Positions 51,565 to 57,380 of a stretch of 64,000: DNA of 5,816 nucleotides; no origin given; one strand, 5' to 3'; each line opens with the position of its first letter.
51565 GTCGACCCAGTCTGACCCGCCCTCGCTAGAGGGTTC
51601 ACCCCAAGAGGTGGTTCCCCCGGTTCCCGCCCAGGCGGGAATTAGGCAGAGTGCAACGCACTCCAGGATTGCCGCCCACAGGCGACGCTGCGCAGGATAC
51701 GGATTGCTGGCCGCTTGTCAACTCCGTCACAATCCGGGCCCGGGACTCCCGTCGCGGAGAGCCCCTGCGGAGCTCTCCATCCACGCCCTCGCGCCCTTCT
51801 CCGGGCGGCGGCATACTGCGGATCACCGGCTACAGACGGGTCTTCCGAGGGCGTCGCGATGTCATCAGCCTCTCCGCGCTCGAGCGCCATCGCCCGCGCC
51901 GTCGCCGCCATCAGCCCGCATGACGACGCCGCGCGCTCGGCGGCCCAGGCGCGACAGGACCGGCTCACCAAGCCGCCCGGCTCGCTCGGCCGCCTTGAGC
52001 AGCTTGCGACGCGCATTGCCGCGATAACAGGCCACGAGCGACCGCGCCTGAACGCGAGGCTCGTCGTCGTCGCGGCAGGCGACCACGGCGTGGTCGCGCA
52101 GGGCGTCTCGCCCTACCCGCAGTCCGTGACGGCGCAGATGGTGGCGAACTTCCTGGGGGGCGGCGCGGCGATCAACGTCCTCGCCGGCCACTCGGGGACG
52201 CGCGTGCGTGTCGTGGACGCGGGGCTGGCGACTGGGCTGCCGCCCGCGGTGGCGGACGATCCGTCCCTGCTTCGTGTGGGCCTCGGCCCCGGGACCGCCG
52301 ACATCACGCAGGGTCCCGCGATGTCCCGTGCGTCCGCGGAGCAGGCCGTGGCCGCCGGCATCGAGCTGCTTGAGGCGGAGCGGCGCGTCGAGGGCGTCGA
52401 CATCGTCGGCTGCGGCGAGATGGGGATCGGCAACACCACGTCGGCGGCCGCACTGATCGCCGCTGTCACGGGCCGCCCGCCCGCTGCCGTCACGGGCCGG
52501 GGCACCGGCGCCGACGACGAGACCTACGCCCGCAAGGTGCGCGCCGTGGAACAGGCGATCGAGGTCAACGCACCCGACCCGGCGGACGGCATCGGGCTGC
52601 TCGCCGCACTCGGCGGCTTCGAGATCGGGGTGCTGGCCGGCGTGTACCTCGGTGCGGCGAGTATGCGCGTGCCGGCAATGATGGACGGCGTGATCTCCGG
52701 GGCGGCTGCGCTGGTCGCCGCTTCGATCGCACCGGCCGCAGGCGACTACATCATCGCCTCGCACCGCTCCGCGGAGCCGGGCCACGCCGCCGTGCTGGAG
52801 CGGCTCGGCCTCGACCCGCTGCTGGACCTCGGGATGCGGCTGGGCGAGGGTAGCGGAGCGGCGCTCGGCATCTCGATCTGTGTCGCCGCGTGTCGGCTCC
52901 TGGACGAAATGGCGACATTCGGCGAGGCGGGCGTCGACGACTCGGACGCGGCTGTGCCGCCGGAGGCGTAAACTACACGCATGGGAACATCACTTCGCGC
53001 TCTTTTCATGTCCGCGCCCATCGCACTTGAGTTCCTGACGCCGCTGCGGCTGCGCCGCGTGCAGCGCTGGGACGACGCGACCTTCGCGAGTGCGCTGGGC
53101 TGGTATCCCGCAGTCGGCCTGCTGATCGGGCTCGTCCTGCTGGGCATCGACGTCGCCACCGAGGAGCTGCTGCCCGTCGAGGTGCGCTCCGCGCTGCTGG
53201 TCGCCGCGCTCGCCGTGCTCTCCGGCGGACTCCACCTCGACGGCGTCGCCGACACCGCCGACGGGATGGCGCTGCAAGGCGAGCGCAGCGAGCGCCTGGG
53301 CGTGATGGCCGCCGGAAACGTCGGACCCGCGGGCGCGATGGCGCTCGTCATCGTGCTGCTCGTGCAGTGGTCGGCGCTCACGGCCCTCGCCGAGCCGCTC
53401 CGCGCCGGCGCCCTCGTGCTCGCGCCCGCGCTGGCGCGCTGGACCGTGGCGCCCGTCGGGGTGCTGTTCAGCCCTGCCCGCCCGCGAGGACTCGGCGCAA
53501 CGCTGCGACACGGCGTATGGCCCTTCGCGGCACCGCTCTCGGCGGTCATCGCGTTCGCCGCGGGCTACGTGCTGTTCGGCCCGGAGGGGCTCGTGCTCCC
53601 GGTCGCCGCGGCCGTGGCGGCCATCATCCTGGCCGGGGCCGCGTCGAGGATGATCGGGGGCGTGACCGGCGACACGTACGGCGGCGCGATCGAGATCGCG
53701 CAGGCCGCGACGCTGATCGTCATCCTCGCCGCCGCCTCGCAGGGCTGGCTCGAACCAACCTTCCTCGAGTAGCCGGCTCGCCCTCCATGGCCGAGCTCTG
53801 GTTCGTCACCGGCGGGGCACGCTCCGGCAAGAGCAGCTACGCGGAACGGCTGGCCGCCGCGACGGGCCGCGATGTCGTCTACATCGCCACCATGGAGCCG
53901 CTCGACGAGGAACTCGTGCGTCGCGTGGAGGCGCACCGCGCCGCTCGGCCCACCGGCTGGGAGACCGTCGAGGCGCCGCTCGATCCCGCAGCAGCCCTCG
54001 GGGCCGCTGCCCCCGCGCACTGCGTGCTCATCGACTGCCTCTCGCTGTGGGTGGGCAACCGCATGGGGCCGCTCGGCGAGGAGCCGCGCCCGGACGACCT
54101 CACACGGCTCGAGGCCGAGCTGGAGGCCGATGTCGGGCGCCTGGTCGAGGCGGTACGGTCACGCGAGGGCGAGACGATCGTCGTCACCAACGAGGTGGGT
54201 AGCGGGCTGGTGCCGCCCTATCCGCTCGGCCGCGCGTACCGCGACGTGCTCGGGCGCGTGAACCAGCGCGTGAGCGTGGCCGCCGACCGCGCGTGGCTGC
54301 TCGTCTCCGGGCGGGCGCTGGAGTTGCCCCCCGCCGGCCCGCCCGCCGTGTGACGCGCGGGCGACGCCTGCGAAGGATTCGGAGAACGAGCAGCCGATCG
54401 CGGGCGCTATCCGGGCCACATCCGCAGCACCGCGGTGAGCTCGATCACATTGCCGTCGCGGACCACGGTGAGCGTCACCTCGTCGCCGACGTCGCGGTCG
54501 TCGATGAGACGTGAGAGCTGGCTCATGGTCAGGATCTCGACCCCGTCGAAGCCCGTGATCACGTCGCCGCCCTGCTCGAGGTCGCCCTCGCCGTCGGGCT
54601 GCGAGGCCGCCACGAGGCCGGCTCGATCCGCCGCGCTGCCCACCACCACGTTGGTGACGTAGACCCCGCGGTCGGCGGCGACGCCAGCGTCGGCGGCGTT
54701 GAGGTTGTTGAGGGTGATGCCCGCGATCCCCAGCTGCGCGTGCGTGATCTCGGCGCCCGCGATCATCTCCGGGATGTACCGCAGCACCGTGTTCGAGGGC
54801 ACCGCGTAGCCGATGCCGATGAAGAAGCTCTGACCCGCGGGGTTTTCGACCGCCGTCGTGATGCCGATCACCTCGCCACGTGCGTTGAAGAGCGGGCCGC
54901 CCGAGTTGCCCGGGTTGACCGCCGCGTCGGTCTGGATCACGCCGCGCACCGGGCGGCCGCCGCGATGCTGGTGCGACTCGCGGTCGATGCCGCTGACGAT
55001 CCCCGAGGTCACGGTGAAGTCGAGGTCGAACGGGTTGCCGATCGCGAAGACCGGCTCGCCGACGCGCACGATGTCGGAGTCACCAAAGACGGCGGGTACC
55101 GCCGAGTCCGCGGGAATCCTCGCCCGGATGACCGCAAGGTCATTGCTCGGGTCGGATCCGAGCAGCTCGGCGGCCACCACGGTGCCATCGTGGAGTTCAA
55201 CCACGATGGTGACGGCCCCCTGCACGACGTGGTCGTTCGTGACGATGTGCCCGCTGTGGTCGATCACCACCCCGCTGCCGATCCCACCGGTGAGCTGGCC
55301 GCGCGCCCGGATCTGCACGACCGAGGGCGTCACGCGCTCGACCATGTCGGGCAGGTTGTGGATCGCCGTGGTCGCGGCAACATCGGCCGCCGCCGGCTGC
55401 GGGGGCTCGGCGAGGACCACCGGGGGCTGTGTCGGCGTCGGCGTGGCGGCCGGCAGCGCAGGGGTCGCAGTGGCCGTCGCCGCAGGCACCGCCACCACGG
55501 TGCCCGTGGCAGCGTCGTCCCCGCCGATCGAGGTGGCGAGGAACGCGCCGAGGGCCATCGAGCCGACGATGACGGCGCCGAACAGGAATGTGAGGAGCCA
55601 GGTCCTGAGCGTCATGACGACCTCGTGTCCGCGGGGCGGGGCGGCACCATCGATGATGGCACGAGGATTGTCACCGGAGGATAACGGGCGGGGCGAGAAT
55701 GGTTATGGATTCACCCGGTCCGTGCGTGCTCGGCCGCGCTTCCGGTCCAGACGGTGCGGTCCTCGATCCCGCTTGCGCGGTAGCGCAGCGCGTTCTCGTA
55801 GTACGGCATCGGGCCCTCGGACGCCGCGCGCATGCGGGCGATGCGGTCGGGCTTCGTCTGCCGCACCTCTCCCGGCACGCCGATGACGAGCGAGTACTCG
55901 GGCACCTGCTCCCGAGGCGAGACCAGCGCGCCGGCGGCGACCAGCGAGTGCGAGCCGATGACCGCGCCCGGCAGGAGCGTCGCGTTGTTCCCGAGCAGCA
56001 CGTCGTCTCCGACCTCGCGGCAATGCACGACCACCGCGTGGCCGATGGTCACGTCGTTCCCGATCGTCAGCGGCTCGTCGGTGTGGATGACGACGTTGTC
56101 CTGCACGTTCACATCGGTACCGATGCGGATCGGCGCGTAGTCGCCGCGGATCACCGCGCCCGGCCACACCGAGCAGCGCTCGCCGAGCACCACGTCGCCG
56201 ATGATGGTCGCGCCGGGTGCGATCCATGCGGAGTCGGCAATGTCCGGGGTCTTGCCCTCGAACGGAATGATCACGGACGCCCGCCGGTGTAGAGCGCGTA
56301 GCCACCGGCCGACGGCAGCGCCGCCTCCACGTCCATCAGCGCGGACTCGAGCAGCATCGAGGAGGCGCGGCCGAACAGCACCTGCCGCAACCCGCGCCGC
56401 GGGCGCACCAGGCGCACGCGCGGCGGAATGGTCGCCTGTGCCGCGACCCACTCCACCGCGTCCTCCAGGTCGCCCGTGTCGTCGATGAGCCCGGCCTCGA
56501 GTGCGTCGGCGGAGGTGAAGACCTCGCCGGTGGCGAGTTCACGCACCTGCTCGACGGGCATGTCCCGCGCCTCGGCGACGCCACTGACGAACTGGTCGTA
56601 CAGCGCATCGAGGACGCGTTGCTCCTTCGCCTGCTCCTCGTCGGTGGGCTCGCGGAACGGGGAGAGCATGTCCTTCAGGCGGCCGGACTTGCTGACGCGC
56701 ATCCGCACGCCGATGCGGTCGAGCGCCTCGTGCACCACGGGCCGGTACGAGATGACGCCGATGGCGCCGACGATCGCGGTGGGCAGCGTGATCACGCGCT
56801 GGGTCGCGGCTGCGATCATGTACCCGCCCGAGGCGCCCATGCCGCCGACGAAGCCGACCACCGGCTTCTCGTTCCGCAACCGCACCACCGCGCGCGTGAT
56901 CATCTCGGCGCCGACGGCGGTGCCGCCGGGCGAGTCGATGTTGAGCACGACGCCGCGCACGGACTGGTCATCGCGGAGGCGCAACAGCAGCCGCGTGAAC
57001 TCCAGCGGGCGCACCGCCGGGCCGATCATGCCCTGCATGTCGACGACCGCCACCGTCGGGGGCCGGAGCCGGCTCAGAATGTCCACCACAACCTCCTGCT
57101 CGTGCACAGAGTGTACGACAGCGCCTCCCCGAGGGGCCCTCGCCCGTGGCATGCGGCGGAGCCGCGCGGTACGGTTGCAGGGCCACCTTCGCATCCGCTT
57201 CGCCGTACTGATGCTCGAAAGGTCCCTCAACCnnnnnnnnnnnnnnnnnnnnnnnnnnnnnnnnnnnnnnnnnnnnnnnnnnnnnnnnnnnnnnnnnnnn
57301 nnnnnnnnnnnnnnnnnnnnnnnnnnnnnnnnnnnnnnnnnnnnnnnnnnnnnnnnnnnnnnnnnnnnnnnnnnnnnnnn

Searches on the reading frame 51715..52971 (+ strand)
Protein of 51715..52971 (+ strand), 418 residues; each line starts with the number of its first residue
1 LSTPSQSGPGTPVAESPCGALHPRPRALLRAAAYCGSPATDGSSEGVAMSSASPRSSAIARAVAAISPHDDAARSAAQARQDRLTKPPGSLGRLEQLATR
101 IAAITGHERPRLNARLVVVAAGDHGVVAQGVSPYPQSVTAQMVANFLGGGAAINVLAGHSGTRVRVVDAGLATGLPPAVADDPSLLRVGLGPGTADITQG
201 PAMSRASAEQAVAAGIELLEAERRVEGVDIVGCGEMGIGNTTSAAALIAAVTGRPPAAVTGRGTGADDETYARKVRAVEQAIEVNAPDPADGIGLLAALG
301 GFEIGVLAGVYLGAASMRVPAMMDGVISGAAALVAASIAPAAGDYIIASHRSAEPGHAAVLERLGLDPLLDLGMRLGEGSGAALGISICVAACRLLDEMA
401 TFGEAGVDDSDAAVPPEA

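Call 54: search_protein_families(library=pfam, proteins=[window:51715-52971:+], max_evalue=0.00001)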
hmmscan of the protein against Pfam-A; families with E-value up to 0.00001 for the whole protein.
window:51715-52971:+ (418 aa): 1 family
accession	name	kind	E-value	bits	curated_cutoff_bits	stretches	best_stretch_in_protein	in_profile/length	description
PF02277.22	DBI_PRT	-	5.3e-129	430.6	22.6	1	66-407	1-329/329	Phosphoribosyltransferase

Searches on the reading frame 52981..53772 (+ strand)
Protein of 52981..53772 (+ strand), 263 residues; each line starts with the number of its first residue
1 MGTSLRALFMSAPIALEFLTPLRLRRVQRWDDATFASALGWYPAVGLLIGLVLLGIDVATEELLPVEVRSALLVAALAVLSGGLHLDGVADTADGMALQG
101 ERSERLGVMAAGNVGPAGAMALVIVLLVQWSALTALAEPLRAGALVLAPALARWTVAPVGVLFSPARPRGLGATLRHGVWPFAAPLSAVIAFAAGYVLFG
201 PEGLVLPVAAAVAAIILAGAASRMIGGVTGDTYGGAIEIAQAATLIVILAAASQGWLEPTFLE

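Call 73: search_protein_families(library=pfam, proteins=[window:52981-53772:+], max_evalue=0.00001)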
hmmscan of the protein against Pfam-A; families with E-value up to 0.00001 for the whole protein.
window:52981-53772:+ (263 aa): 1 family
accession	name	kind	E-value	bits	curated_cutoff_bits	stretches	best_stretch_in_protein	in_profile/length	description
PF02654.20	CobS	-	1.1e-40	140.4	23.2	1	15-245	1-206/207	Cobalamin-5-phosphate synthase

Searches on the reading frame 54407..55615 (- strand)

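Call 54: search_protein_families(library=pfam, proteins=[window:54407-55615:-], max_evalue=0.00001)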
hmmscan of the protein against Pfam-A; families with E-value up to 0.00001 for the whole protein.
window:54407-55615:- (402 aa): 4 families
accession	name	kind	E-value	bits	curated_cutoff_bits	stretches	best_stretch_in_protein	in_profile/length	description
PF13365.12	Trypsin_2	-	1.1e-35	123.9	27.6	1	113-252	1-144/144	Trypsin-like peptidase domain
PF00089.32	Trypsin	-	1.3e-17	64.9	20.6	1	100-275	16-214/220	Trypsin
PF13180.12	PDZ_2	-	2.3e-11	44.3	27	1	299-394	4-77/80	PDZ domain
PF17820.7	PDZ_6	-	2.4e-07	30.8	27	0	350-386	19-54/54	PDZ domain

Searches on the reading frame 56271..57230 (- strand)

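Call 73: search_protein_families(library=pfam, proteins=[window:56271-57230:-], max_evalue=0.00001)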
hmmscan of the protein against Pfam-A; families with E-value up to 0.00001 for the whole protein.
window:56271-57230:- (319 aa): 2 families
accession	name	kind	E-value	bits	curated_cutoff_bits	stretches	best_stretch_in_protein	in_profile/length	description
PF01343.23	Peptidase_S49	-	2.9e-43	147.9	24.9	1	119-267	4-152/154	Peptidase family S49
PF00574.28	CLP_protease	-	3.7e-06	27.4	20.2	0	79-152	34-107/182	Clp protease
